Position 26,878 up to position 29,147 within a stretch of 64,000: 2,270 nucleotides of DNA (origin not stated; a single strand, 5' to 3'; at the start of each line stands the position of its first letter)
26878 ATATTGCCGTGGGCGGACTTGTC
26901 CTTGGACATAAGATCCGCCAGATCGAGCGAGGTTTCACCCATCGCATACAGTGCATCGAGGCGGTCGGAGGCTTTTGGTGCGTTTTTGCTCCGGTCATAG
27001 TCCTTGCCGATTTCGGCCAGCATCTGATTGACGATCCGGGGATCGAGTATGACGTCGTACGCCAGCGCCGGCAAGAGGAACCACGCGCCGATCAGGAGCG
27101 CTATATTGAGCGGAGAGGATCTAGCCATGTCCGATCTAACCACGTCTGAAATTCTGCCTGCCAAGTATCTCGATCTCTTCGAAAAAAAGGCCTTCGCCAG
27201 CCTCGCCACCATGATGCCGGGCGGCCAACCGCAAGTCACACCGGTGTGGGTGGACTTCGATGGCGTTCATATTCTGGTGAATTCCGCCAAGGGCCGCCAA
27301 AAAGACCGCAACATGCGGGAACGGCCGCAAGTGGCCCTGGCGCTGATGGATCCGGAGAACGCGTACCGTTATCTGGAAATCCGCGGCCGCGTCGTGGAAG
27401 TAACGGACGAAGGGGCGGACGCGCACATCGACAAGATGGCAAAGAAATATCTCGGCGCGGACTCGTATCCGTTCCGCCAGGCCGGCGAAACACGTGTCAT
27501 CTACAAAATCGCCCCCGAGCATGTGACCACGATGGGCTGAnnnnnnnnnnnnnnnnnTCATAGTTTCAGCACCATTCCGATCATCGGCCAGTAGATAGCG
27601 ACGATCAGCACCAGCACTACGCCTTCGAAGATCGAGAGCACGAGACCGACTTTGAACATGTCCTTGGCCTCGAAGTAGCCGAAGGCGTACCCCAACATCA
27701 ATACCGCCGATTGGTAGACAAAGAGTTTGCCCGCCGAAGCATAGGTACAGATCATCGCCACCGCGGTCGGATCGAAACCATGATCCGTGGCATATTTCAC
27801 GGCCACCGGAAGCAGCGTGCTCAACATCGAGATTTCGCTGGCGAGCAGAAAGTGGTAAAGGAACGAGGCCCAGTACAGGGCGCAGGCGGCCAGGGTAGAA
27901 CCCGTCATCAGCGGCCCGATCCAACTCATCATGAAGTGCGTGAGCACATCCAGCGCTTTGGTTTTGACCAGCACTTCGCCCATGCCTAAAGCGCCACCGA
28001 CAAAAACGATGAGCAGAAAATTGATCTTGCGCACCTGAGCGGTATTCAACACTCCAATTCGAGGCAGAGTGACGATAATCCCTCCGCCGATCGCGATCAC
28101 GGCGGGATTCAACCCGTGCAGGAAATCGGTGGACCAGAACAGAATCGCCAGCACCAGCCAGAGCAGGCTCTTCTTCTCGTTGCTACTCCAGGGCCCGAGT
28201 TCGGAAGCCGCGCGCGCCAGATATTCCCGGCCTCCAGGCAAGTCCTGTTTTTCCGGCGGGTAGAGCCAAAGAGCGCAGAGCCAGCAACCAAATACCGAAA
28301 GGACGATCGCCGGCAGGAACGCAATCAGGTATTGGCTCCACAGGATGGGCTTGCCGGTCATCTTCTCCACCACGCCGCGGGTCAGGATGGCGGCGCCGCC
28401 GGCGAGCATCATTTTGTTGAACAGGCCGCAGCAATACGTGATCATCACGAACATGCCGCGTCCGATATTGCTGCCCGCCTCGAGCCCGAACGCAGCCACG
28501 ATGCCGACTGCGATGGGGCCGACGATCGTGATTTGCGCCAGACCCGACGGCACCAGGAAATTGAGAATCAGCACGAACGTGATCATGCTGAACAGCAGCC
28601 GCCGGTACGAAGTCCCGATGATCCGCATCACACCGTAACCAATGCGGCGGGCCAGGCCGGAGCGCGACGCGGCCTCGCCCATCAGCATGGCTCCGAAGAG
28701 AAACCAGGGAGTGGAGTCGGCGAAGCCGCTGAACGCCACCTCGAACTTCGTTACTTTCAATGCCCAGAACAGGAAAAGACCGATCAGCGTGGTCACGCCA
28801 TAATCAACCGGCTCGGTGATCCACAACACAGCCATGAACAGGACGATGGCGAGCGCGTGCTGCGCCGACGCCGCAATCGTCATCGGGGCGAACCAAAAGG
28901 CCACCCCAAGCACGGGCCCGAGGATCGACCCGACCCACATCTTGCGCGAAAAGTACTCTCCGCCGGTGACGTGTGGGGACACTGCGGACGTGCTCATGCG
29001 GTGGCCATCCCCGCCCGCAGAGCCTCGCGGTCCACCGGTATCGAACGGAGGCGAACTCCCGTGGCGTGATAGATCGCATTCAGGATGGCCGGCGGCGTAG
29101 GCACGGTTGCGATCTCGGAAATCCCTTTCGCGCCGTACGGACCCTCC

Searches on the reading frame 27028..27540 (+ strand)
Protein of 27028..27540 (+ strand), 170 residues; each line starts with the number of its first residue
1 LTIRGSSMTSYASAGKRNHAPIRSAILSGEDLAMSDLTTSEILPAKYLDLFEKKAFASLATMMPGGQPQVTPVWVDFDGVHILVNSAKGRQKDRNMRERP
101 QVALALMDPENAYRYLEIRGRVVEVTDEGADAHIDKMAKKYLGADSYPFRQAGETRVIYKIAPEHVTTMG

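Call 112: search_protein_families(library=ncbifam, proteins=[window:27028-27540:+], max_evalue=0.0001)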
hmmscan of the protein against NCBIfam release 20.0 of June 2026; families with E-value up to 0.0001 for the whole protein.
window:27028-27540:+ (170 aa): 4 families
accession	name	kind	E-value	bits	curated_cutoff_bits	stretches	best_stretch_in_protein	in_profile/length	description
TIGR03618.1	Rv1155_F420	subfamily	2.8e-31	108.3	79.05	1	48-167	2-126/127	TIGR03618 family F420-dependent PPOX class oxidoreductase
TIGR03667.1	Rv3369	hypoth_equivalog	1.3e-11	44.5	125.3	1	51-142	11-102/130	TIGR03667 family PPOX class F420-dependent oxidoreductase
TIGR03666.1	Rv2061_F420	subfamily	1.9e-10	40.5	84.9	1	46-142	4-100/132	PPOX class F420-dependent oxidoreductase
TIGR04023.1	PPOX_MSMEG_5819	subfamily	4.4e-07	29.8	85.6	1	48-132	6-98/115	PPOX class F420-dependent oxidoreductase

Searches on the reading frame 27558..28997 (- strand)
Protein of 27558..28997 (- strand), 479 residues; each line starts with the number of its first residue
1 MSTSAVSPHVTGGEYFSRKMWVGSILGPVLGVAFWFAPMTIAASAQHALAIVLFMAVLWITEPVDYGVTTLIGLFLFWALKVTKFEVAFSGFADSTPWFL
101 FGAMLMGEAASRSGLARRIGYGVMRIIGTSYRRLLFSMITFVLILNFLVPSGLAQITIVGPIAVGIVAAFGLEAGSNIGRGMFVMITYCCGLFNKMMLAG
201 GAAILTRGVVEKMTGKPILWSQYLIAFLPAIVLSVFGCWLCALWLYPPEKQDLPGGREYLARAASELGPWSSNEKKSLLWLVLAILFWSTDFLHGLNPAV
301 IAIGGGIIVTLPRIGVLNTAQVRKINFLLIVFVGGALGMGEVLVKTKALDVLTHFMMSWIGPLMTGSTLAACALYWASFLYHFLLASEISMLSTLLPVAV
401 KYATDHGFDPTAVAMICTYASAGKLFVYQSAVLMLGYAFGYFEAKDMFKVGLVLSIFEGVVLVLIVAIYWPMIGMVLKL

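Call 112: search_protein_families(library=ncbifam, proteins=[window:27558-28997:-], max_evalue=0.0001)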
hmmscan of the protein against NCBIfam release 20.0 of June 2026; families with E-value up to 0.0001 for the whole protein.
window:27558-28997:- (479 aa): 1 family
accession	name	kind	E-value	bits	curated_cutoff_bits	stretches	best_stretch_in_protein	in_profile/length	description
TIGR00785.1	dass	subfamily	5.3e-50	170.4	198.6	1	38-470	3-444/444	DASS family sodium-coupled anion symporter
